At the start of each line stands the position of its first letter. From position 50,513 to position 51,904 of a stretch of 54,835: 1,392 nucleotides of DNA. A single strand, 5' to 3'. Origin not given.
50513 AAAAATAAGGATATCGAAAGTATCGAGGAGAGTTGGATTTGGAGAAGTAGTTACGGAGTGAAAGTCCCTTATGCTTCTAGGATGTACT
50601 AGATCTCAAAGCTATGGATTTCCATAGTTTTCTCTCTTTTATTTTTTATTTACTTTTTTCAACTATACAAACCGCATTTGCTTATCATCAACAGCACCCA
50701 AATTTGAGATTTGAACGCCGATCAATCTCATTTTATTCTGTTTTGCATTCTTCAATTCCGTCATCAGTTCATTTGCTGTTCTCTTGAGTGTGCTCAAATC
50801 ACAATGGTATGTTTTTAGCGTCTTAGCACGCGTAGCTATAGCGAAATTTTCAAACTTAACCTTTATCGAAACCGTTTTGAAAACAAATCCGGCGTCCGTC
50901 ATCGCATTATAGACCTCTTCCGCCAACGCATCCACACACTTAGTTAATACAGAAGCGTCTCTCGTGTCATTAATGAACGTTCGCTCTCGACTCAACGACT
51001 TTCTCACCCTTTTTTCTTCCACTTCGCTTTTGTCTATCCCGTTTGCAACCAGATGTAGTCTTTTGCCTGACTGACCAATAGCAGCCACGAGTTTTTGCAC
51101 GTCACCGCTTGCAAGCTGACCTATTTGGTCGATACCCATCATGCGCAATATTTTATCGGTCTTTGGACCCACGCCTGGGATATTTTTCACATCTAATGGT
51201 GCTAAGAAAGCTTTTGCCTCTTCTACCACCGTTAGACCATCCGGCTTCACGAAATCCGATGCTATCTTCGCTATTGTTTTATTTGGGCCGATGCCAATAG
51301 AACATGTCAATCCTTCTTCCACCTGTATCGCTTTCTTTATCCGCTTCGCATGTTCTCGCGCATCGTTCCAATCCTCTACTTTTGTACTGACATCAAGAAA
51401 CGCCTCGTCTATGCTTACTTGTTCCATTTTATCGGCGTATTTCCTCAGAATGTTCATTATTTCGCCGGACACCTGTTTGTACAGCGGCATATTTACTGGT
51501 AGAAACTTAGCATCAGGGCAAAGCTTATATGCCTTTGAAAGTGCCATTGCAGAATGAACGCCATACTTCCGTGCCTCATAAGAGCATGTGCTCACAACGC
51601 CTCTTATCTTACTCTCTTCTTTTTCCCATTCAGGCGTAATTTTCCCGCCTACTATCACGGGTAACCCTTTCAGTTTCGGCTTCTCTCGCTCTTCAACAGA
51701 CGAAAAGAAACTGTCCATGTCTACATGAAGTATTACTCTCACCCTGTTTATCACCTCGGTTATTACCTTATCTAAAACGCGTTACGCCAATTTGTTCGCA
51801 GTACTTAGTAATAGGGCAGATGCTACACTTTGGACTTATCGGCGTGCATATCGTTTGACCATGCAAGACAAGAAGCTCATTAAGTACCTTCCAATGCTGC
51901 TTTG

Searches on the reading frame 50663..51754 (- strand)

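Call 62: search_protein_families(library=pfam, proteins=[window:50663-51754:-], max_evalue=0.00001)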
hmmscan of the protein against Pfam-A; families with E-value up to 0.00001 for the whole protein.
window:50663-51754:- (363 aa): 3 families
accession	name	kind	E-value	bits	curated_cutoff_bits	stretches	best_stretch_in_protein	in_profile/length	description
PF00817.25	IMS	-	1.3e-52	178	23.2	1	11-167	1-148/148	impB/mucB/samB family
PF11799.13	IMS_C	-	1.1e-19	71.3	20.7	1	251-360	1-107/109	impB/mucB/samB family C-terminal domain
PF11798.14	IMS_HHH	-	8.3e-08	32.5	24.4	1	178-208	2-32/32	IMS family HHH motif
